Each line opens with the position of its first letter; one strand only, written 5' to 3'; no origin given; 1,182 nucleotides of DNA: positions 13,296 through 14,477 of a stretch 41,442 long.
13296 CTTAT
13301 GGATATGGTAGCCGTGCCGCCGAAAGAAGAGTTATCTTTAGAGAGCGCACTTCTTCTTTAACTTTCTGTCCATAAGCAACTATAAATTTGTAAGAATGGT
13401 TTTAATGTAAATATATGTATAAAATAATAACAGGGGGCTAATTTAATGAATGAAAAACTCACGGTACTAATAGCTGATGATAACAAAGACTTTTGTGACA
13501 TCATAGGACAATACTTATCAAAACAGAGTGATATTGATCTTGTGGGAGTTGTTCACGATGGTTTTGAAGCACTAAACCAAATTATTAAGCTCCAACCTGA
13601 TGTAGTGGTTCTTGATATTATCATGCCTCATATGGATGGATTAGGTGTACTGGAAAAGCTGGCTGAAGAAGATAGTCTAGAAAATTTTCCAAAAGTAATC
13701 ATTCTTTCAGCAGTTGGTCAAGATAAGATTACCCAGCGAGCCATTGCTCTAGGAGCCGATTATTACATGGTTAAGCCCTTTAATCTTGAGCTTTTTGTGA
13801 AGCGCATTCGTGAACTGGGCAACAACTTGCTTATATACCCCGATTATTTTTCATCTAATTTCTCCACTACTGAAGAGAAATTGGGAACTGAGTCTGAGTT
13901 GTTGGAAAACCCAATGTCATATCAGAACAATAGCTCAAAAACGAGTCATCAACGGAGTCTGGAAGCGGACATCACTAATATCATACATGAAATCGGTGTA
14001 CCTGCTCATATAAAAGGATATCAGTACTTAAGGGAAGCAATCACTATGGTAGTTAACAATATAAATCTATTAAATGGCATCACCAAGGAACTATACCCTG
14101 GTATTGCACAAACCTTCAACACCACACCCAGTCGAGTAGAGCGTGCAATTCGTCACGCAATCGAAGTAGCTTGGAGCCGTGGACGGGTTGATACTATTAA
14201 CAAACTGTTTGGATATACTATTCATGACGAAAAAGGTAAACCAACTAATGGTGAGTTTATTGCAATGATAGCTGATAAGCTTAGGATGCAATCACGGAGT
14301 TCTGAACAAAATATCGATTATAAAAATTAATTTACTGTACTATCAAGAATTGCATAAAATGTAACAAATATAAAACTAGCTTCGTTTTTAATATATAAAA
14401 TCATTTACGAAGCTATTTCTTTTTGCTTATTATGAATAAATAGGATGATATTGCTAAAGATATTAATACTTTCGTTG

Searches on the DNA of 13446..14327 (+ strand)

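Call 10: search_rna_families(sources=[L001, L002, L003, L004, L005, L006, L007, L008, L009, L010, L011, L012, L013, L014, L015, L016, L017, L018, L019, L020], threshold=gathering)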
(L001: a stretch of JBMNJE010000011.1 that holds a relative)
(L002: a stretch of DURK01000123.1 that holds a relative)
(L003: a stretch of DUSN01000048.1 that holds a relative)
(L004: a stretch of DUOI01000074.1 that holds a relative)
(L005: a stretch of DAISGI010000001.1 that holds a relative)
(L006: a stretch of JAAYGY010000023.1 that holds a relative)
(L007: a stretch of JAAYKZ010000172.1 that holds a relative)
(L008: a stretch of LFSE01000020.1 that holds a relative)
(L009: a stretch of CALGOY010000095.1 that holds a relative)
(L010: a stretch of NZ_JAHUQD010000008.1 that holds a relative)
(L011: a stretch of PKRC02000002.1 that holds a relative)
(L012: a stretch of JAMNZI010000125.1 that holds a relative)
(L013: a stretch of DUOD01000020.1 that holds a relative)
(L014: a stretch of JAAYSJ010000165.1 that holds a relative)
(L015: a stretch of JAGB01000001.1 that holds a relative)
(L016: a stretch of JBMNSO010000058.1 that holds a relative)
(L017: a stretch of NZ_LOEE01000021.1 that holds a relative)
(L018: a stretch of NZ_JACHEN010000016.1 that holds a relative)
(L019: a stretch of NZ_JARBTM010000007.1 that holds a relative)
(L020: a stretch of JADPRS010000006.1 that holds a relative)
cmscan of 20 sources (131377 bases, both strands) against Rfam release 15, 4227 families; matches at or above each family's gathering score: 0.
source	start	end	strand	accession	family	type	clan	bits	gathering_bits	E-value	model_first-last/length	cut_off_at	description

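Call 13: search_rna_families(sources=[L081, L082, L083, L084, L085, L086, L087, L088, L089, L090, L091, L092, L093, L094, L095, L096, L161, L162, L163, L164], threshold=gathering, show_alignments=4)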
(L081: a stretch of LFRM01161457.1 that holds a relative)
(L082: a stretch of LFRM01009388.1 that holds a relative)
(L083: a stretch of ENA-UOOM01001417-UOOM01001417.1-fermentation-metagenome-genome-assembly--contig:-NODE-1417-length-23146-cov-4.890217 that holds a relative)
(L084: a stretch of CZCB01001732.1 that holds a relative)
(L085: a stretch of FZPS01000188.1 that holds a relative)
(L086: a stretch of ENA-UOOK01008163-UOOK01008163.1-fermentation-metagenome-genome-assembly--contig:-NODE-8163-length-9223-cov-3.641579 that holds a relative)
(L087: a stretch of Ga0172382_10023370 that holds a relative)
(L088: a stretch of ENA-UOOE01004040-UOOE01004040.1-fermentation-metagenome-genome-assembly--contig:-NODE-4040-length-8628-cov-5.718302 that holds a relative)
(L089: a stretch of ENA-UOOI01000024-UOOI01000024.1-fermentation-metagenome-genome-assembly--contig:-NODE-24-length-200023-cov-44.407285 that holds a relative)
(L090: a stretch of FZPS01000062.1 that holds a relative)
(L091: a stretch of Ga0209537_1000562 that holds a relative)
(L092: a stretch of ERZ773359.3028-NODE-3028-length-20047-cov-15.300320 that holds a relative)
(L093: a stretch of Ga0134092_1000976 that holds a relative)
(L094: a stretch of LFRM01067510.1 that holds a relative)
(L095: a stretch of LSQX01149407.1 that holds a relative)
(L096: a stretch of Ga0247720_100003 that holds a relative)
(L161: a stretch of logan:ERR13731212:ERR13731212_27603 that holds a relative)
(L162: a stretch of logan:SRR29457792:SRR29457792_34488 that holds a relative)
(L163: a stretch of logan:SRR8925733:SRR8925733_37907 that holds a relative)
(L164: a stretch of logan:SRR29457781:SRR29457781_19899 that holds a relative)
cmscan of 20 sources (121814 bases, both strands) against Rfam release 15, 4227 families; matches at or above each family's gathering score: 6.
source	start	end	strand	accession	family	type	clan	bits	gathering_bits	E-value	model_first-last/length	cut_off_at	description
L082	2792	2877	+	RF01051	c-di-GMP-I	Cis-reg; riboswitch;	CL00126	68.6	35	4.8e-11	1-87/87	no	c-di-GMP-I riboswitch aptamer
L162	2794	2879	+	RF01051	c-di-GMP-I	Cis-reg; riboswitch;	CL00126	67.5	35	8.9e-11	1-87/87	no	c-di-GMP-I riboswitch aptamer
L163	2794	2879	+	RF01051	c-di-GMP-I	Cis-reg; riboswitch;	CL00126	67.5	35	8.9e-11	1-87/87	no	c-di-GMP-I riboswitch aptamer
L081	1473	1558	+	RF01051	c-di-GMP-I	Cis-reg; riboswitch;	CL00126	65.7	35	2.4e-10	1-87/87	no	c-di-GMP-I riboswitch aptamer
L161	2794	2879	+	RF01051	c-di-GMP-I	Cis-reg; riboswitch;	CL00126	65.7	35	2.4e-10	1-87/87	no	c-di-GMP-I riboswitch aptamer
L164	2794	2879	+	RF01051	c-di-GMP-I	Cis-reg; riboswitch;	CL00126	65.7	35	2.4e-10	1-87/87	no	c-di-GMP-I riboswitch aptamer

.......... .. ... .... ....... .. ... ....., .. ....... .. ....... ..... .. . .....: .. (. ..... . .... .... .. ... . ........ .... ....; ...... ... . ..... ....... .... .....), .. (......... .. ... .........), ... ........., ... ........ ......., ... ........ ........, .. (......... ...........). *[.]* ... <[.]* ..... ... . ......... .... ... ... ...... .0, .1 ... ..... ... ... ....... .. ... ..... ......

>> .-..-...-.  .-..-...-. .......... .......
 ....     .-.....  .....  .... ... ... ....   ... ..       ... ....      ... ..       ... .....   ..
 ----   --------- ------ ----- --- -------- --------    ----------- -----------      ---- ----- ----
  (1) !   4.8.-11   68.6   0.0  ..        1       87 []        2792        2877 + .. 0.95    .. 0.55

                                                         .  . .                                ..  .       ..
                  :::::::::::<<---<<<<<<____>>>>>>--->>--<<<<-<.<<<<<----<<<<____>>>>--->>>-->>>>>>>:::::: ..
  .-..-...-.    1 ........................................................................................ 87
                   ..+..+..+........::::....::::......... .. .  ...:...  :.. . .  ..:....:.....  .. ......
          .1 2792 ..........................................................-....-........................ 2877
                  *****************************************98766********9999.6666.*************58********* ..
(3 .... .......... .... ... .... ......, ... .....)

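Call 21: search_rna_families(sources=[L165, L166, L167, L168, L169, L170, L171, L172, L173, L174, L175, L176], threshold=gathering)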
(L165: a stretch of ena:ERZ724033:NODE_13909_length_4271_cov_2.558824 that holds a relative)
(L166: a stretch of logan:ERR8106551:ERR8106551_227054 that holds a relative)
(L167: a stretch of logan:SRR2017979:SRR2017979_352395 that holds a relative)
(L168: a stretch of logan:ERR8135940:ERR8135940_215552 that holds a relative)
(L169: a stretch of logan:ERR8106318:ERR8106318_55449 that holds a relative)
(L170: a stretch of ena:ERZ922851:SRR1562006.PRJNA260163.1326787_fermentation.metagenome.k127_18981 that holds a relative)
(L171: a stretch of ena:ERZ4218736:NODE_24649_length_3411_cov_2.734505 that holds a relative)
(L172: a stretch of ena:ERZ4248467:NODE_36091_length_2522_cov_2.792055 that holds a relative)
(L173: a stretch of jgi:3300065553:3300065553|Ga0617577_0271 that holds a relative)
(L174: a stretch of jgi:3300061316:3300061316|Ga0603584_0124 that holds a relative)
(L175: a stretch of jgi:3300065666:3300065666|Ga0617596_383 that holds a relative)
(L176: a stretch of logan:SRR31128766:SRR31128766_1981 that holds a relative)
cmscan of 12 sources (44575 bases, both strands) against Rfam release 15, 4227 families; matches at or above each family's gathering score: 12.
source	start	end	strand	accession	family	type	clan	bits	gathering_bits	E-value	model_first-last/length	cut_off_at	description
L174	2783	2867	+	RF01051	c-di-GMP-I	Cis-reg; riboswitch;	CL00126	75.2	35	4.2e-13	1-87/87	no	c-di-GMP-I riboswitch aptamer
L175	2783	2867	+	RF01051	c-di-GMP-I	Cis-reg; riboswitch;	CL00126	75.2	35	4.2e-13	1-87/87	no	c-di-GMP-I riboswitch aptamer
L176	2783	2867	+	RF01051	c-di-GMP-I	Cis-reg; riboswitch;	CL00126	75.2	35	4.2e-13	1-87/87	no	c-di-GMP-I riboswitch aptamer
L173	2783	2867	+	RF01051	c-di-GMP-I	Cis-reg; riboswitch;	CL00126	74.9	35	5.1e-13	1-87/87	no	c-di-GMP-I riboswitch aptamer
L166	1046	1131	+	RF01051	c-di-GMP-I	Cis-reg; riboswitch;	CL00126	68.4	35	2e-11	1-87/87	no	c-di-GMP-I riboswitch aptamer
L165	1996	2081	+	RF01051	c-di-GMP-I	Cis-reg; riboswitch;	CL00126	65.1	35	1.2e-10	1-87/87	no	c-di-GMP-I riboswitch aptamer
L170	985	1070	+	RF01051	c-di-GMP-I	Cis-reg; riboswitch;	CL00126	65.1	35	1.2e-10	1-87/87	no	c-di-GMP-I riboswitch aptamer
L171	2028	2113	+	RF01051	c-di-GMP-I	Cis-reg; riboswitch;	CL00126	65.1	35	1.2e-10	1-87/87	no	c-di-GMP-I riboswitch aptamer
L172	574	659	+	RF01051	c-di-GMP-I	Cis-reg; riboswitch;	CL00126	65.1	35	1.2e-10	1-87/87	no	c-di-GMP-I riboswitch aptamer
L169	1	76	+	RF01051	c-di-GMP-I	Cis-reg; riboswitch;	CL00126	57.4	35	9.6e-09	11-87/87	5'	c-di-GMP-I riboswitch aptamer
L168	1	69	+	RF01051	c-di-GMP-I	Cis-reg; riboswitch;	CL00126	44.9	35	1.1e-05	18-87/87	5'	c-di-GMP-I riboswitch aptamer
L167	1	63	+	RF01051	c-di-GMP-I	Cis-reg; riboswitch;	CL00126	36.1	35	0.0015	24-87/87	5'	c-di-GMP-I riboswitch aptamer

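Call 49: search_rna_families(sources=[L021, L022, L083], threshold=evalue, max_evalue=1)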
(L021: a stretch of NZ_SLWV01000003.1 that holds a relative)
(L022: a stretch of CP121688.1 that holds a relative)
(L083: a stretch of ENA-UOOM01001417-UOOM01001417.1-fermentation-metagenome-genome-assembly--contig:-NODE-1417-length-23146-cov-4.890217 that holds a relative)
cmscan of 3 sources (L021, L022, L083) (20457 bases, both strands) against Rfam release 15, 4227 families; matches with E-value up to 1: 3.
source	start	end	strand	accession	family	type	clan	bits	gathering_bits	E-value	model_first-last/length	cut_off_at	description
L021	3852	3915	+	RF00727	bantam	Gene; miRNA;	CL00091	28.3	61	0.082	1-82/82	no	bantam microRNA precursor family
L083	4085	4188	-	RF00452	MIR172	Gene; miRNA;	-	22.3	70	0.92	1-114/114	no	mir-172 microRNA precursor family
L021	2692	2844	-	RF01808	MicX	Gene; sRNA;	-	20.9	75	0.84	1-194/194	no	MicX Vibrio cholerae sRNA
